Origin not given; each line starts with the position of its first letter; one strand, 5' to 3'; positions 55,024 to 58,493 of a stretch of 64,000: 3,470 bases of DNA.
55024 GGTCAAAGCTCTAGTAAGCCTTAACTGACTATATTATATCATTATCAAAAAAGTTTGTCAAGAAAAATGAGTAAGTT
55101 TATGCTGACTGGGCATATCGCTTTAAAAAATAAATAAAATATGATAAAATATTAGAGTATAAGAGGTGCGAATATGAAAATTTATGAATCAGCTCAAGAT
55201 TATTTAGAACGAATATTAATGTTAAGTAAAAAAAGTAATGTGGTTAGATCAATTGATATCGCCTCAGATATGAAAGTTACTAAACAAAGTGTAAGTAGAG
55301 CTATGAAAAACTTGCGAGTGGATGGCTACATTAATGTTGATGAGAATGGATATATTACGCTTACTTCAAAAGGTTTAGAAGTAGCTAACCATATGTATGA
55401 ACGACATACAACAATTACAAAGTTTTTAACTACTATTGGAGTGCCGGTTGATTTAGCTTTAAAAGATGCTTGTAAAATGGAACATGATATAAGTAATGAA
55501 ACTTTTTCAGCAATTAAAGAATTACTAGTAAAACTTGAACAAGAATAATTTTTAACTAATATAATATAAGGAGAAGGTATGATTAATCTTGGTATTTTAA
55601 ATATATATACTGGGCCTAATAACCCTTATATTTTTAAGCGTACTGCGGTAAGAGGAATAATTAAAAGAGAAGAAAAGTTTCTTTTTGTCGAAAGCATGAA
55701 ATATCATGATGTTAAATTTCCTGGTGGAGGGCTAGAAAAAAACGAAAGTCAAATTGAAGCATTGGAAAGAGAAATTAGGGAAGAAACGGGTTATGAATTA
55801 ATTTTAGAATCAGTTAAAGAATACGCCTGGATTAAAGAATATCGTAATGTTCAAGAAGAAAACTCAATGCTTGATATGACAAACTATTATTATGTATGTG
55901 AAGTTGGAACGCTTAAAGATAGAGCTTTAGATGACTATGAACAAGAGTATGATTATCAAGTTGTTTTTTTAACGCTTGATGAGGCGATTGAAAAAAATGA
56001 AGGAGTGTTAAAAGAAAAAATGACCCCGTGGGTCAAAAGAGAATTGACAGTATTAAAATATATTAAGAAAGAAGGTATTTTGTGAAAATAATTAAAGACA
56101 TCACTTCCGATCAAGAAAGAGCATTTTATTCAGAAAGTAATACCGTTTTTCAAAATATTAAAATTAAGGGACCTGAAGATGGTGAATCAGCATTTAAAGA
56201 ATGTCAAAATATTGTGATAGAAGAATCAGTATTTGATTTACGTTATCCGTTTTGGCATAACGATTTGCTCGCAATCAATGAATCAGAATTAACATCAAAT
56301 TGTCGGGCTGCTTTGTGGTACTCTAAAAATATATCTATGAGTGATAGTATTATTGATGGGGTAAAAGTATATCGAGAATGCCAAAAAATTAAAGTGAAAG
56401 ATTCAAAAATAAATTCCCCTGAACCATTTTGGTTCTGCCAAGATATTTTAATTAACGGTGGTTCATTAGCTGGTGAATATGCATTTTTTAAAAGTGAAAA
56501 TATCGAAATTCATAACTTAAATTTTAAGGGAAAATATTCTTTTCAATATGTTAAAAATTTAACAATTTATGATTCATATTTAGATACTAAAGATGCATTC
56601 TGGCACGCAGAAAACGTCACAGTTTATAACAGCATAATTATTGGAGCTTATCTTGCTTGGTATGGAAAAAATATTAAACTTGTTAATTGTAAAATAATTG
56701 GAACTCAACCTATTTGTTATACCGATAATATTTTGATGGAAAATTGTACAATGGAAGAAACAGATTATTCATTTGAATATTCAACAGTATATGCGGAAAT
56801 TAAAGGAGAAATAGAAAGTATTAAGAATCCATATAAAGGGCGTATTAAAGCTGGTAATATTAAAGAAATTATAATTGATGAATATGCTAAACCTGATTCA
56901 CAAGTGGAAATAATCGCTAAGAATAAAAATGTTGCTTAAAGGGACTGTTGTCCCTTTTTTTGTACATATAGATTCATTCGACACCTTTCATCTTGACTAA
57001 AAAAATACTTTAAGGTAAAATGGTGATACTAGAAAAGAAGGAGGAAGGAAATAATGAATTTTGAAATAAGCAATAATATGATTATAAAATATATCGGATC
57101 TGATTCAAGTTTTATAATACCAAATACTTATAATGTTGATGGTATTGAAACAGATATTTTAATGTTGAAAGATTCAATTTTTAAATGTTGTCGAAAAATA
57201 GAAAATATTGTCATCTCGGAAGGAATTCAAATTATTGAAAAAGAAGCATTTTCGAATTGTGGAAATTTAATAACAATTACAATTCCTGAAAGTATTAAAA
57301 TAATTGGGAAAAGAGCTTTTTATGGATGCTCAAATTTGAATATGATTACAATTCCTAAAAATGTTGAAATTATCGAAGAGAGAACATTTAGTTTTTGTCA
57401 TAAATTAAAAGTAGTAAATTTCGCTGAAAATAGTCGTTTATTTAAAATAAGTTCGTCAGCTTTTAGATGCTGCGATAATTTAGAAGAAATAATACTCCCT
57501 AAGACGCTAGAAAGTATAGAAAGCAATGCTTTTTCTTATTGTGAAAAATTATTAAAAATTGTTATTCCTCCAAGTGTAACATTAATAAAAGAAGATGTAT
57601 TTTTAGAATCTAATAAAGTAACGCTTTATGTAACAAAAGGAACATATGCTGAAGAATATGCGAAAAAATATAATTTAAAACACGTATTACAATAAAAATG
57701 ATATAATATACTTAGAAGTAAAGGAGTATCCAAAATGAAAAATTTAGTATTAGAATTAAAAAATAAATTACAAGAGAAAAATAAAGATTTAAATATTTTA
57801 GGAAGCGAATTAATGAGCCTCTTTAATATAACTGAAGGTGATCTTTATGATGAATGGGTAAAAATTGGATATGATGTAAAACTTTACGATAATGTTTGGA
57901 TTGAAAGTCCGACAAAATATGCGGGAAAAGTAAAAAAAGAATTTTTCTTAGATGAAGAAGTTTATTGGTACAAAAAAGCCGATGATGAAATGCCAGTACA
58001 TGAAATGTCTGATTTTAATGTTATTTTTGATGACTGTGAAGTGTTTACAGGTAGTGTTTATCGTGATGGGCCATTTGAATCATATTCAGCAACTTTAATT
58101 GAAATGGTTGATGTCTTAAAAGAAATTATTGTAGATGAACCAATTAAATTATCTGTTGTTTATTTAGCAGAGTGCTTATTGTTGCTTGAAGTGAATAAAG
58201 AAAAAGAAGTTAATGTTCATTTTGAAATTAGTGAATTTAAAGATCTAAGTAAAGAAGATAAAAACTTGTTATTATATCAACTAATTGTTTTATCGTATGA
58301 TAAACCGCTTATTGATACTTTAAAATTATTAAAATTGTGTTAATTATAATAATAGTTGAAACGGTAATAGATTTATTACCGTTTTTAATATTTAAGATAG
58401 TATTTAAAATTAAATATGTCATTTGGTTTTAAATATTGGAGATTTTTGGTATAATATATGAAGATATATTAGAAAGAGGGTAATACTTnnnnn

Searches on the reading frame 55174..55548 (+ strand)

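Call 19: search_protein_families(library=pfam, proteins=[window:55174-55548:+], max_evalue=0.01)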
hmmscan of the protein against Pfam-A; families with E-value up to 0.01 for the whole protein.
window:55174-55548:+ (124 aa): 9 families
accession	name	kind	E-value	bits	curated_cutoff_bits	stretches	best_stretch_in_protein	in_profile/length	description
PF02742.21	Fe_dep_repr_C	-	9.5e-14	51.6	27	1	64-122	1-60/70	Iron dependent repressor, metal binding and dimerisation domain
PF01325.25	Fe_dep_repress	-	9.8e-11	42.1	26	1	4-56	3-55/60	Iron dependent repressor, N-terminal DNA binding domain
PF13545.12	HTH_Crp_2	-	0.00012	22.4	27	1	28-64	27-62/70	Crp-like helix-turn-helix domain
PF02082.26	Rrf2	-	0.0015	19.1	30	1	15-55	13-55/132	Iron-dependent Transcriptional regulator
PF18918.5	DUF5669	-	0.0038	17.1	25.9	0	14-77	13-71/76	Family of unknown function (DUF5669)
PF12802.13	MarR_2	-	0.0041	17.7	27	1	28-53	25-50/61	MarR family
PF24409.1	wHTH-PRTase_assc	-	0.0076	16.7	27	0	14-76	1-60/83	wHTH-PRTase associated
PF08279.18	HTH_11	-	0.0084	16.4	25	0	15-60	7-54/55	HTH domain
PF01047.28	MarR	-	0.0085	16.4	24.6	0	20-54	14-48/59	MarR family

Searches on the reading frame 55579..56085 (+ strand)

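Call 19: search_protein_families(library=pfam, proteins=[window:55579-56085:+], max_evalue=0.01)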
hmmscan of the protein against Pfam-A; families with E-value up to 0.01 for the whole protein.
window:55579-56085:+ (168 aa): 2 families
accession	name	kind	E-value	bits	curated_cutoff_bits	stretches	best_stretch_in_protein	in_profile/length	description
PF00293.34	NUDIX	-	2.8e-12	47.3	21.1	1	21-151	3-133/134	NUDIX domain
PF22327.2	Nudt16-like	-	0.0016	18.9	27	1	45-109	35-95/161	U8 snoRNA-decapping enzyme-like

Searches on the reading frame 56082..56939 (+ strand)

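Call 19: search_protein_families(library=pfam, proteins=[window:56082-56939:+], max_evalue=0.01)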
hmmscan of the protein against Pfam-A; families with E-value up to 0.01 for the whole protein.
window:56082-56939:+ (285 aa): 1 family
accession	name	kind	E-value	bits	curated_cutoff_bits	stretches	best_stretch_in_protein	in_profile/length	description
PF12541.14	DUF3737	-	2.1e-105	352.3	23.9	1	3-277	2-274/275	Protein of unknown function (DUF3737)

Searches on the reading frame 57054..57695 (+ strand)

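Call 19: search_protein_families(library=pfam, proteins=[window:57054-57695:+], max_evalue=0.01)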
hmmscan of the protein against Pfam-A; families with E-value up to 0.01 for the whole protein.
window:57054-57695:+ (213 aa): 2 families
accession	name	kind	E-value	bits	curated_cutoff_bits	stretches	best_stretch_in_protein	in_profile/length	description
PF13306.12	LRR_5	-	8.6e-48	161.9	27.7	2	83-194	2-109/127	BspA type Leucine rich repeat region (6 copies)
PF13855.12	LRR_8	-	1.4e-09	38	27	1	58-103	13-59/61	Leucine rich repeat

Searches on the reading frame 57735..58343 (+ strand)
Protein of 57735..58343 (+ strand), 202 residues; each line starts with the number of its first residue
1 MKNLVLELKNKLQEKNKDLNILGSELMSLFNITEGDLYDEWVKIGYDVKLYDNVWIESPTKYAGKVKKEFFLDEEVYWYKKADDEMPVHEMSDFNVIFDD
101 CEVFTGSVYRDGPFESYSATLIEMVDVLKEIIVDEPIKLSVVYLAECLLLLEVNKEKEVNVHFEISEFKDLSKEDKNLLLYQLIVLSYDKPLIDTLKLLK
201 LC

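Call 19: search_protein_families(library=pfam, proteins=[window:57735-58343:+], max_evalue=0.01)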
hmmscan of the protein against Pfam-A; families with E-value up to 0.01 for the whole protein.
window:57735-58343:+ (202 aa): 0 families

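Call 47: search_protein_families(library=padloc, proteins=[window:57735-58343:+], max_evalue=0.1)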
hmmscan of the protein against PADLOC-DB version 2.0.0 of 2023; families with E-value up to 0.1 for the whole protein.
window:57735-58343:+ (202 aa): 0 families

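Call 75: search_protein_families(library=pfam, proteins=[window:57735-58343:+], max_evalue=10)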
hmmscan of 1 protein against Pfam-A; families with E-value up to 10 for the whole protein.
window:57735-58343:+ (202 aa): 0 families

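Call 76: search_solved_structures(query=window:57735-58343:+, max_evalue=10)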
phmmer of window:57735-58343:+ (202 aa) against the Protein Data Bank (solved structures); distinct sequences matched with E-value up to 10: 0.
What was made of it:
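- Tried and rejected: It has no Pfam or PDB match (calls 19, 75, 76).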

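Call 77: find_homologous_proteins(query=window:57735-58343:+, max_evalue=0.001)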
Query window:57735-58343:+ (202 aa): 9 proteins with E <= 0.001 among 204 candidates.
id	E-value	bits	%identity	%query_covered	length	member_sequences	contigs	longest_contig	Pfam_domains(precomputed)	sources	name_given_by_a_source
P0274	6.0e-125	433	100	100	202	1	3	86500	-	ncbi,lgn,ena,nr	ncbi:MAG: hypothetical protein IJX78_01785 [Bacilli bacterium]|nr:hypothetical protein [Bacilli bact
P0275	7.0e-49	184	51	100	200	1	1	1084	-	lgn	-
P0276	1.0e-48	184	51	100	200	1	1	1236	-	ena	-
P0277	1.1e-48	184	51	100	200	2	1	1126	-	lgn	-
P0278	1.9e-48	183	51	100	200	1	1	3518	-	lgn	-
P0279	2.3e-48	183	51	100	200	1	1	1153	-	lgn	-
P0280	8.5e-48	181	49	100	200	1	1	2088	-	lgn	-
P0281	1.5e-40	157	50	87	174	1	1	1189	-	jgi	jgi:hypothetical protein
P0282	2.2e-30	124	40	100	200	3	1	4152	-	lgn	-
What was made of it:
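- Tried and rejected: It has only 9 homologues in 5.8 billion proteins (call 77).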

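Call 78: find_encoding_contigs(protein=P0282, flank=4000, max_places=2)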
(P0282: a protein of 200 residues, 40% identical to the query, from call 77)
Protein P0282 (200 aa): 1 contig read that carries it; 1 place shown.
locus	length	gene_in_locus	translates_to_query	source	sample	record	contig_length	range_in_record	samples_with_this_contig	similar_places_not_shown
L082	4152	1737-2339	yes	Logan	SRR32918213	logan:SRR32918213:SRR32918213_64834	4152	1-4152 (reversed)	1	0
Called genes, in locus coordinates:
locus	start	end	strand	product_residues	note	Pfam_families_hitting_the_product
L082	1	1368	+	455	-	?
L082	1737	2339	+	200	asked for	-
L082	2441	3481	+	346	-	PF00753:Lactamase_B (faint), PF16661:Lactamase_B_6, PF23023:Anti-Pycsar_Apyc1, PF12706:Lactamase_B_2 (weak)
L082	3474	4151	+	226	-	?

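Call 79: find_encoding_contigs(protein=P0278, flank=4000, max_places=2)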
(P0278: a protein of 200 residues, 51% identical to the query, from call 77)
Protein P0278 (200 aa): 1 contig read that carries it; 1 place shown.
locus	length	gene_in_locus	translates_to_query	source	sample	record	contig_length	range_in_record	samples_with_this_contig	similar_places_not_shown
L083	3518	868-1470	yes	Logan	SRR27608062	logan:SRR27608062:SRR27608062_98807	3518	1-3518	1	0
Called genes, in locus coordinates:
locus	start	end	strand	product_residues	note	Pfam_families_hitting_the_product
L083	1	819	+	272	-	?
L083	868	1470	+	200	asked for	-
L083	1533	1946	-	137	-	PF00011:HSP20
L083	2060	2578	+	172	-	-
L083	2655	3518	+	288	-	?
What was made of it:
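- Its homologues are not next to RNase genes elsewhere (calls 77-79).
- Tried and rejected: Its homologues are not next to RNase genes in other contigs (calls 78, 79).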
